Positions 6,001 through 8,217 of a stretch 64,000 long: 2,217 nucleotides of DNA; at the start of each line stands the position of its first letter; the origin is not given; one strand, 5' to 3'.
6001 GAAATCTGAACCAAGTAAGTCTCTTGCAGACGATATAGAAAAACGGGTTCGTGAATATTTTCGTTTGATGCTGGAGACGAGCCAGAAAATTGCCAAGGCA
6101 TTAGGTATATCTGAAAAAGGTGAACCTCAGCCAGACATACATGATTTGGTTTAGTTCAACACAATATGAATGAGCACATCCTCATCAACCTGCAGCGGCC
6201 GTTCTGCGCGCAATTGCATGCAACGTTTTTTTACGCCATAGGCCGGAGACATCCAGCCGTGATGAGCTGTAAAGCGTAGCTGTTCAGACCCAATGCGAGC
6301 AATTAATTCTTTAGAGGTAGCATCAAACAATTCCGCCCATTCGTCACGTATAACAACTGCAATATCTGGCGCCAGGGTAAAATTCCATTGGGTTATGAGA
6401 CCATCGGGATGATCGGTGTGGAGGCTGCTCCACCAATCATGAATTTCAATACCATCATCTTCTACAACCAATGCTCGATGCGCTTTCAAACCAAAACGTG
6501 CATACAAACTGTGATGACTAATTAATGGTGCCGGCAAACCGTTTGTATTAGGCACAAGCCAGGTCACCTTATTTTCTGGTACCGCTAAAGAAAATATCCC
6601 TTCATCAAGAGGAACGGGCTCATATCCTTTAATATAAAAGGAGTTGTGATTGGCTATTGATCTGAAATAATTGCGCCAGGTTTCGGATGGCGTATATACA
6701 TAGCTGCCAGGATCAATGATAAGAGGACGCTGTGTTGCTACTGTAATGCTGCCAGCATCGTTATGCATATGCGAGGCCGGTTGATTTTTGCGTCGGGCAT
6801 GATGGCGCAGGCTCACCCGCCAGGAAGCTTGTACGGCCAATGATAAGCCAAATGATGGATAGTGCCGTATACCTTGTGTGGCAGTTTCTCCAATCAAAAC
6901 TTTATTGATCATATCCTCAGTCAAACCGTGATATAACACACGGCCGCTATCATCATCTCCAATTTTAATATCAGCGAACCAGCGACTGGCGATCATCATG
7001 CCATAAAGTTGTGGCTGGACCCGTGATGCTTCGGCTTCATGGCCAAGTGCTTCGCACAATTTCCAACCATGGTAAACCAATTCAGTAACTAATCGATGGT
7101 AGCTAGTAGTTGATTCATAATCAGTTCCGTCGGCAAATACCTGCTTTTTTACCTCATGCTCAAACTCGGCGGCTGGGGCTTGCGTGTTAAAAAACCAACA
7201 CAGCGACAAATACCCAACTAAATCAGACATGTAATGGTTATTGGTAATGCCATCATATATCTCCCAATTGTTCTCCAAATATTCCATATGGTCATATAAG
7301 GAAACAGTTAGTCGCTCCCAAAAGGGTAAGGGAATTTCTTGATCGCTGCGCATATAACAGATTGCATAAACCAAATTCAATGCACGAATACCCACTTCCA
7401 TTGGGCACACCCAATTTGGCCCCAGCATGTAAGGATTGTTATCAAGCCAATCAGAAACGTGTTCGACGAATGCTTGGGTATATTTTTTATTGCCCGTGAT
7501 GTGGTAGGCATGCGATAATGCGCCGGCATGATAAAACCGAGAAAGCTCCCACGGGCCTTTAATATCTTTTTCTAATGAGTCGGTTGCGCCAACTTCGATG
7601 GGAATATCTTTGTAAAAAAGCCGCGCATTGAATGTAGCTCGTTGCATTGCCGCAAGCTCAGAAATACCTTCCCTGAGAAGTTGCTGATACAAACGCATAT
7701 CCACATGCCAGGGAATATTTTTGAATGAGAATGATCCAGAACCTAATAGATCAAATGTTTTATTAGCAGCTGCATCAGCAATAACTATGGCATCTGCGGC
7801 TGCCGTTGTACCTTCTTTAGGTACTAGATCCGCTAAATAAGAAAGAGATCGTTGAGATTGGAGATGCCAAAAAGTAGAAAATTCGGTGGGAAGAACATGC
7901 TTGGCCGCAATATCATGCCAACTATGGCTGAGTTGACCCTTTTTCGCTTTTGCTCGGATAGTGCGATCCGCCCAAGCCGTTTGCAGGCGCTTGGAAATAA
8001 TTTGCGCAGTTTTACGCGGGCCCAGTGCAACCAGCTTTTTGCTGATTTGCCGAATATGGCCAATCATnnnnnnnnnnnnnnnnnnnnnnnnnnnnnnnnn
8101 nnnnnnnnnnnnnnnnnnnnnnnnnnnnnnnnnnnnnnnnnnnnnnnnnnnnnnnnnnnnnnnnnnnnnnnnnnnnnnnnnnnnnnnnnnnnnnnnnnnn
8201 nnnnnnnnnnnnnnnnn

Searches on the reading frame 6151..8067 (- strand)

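Call 15: search_protein_families(library=ncbifam, proteins=[window:6151-8067:-], max_evalue=0.00001)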
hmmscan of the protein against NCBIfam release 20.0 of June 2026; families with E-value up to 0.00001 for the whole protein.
window:6151-8067:- (638 aa): 1 family
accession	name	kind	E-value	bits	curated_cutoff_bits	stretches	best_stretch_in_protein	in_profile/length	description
NF045573.1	Hepsulflyase_CFB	equivalog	2.9e-07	29.2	700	1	168-349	123-312/651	heparin-sulfate lyase HepC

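Call 16: search_protein_families(library=pfam, proteins=[window:6151-8067:-], max_evalue=0.0001)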
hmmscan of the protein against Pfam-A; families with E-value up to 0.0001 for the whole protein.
window:6151-8067:- (638 aa): 2 families
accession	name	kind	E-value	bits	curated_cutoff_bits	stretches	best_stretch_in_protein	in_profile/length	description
PF07940.18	Hepar_II_III_C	-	6.9e-19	68.7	24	1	401-618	7-219/237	Heparinase II/III-like, C-terminal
PF16889.11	Hepar_II_III_N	-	9.2e-15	55.2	22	1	168-346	94-281/340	Heparinase II/III N-terminus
